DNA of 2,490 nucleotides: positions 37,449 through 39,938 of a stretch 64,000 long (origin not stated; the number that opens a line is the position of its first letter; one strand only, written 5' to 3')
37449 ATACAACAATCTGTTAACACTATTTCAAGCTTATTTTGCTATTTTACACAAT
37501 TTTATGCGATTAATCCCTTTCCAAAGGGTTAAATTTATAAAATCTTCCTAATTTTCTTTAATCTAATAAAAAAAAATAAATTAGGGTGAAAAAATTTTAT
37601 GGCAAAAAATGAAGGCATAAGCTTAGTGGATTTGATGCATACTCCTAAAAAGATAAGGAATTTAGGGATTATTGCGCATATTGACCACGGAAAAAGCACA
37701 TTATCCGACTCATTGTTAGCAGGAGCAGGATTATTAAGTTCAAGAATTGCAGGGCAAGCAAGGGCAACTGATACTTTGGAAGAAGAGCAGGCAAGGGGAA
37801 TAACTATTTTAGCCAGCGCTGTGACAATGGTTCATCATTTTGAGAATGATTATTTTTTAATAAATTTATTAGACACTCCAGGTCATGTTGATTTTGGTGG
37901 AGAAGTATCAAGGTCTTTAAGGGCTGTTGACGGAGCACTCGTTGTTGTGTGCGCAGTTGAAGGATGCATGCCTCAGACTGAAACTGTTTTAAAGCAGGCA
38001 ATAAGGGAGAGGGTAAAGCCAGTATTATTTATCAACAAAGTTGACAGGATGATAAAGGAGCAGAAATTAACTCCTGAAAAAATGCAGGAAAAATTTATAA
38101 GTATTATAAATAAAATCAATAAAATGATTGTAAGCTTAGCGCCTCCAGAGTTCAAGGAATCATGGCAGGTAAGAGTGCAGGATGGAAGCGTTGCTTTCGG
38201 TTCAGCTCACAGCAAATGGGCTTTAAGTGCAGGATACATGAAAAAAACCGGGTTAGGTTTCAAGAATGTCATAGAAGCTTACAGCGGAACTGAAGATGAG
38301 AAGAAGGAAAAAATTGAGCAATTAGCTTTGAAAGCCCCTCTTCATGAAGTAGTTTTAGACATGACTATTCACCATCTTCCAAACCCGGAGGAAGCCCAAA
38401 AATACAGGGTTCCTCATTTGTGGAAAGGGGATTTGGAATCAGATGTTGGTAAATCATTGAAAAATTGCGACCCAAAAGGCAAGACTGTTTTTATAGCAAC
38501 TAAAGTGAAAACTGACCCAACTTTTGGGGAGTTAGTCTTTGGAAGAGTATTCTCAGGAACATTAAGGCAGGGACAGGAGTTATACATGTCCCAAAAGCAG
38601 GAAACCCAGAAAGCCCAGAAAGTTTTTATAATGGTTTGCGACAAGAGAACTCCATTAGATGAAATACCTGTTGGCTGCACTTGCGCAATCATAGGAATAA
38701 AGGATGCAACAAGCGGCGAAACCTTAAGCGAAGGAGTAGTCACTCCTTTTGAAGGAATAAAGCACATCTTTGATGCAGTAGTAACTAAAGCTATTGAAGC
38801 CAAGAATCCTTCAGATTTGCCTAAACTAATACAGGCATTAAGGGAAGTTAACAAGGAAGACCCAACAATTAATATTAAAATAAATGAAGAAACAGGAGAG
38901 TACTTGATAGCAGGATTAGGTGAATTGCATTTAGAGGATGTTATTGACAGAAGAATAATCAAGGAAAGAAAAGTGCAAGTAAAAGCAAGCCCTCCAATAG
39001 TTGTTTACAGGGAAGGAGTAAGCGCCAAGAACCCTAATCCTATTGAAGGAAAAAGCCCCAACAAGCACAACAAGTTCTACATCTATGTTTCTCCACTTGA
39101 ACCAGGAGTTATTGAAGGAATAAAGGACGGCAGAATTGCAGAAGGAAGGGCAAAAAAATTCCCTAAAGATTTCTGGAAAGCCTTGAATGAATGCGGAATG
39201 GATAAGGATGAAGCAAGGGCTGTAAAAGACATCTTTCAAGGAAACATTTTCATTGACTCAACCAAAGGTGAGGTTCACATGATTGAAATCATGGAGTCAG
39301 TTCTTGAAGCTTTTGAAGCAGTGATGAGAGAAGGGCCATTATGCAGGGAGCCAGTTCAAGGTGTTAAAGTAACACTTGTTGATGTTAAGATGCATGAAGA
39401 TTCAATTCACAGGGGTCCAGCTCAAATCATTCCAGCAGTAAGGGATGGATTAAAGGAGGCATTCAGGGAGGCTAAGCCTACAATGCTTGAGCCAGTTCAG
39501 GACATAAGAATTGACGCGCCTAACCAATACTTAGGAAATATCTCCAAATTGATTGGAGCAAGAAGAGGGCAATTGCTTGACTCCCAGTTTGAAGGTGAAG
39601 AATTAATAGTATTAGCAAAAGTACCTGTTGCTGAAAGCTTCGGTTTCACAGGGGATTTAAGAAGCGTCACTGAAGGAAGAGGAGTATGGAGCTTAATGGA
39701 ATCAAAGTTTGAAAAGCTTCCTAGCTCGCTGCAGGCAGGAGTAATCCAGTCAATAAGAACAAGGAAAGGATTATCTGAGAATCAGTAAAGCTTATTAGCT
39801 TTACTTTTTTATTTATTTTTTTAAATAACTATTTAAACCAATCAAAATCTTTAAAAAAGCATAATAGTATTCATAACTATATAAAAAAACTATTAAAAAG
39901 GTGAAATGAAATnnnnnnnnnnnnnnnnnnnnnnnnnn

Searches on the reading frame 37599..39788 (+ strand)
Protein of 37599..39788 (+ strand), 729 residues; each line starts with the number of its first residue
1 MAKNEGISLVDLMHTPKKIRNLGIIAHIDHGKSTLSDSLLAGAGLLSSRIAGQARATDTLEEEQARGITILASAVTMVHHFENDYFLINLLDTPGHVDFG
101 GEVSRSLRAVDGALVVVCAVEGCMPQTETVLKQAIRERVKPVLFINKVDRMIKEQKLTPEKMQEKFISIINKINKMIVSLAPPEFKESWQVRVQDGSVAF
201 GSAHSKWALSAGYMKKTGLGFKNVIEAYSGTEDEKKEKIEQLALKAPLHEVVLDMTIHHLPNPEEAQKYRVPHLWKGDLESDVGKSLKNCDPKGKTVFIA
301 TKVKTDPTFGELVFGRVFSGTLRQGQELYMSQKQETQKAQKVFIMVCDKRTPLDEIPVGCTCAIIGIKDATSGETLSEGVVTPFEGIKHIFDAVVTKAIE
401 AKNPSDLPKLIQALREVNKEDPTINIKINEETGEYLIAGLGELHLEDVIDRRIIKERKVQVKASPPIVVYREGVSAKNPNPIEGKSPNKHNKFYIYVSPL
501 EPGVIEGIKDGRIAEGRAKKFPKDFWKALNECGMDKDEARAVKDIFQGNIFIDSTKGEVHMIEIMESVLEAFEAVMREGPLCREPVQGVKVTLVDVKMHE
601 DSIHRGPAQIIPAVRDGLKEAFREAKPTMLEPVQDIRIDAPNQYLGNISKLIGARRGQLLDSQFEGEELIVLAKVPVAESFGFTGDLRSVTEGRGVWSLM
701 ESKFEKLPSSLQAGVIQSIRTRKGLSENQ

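Call 86: search_protein_families(library=pfam, proteins=[window:37599-39788:+], max_evalue=0.00001)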
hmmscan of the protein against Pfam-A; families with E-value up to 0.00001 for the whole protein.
window:37599-39788:+ (729 aa): 6 families
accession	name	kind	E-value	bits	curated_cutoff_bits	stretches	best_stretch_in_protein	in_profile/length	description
PF00009.33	GTP_EFTU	-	1.5e-52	178.4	26.5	1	17-247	1-177/188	Elongation factor Tu GTP binding domain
PF03764.24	EFG_IV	-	2.6e-25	89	24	1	530-626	21-121/121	Elongation factor G, domain IV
PF00679.30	EFG_C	-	1e-20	73.9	27.9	1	629-712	2-86/89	Elongation factor G C-terminus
PF14492.12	EFG_III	-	6.8e-19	68.1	27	1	393-463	4-73/75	Elongation Factor G, domain III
PF03144.31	GTP_EFTU_D2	-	9.5e-15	55.2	30.3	1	310-376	1-72/73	Elongation factor Tu domain 2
PF22042.2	EF-G_D2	-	2e-09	37.8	27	1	301-378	7-83/84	Elongation factor G domain 2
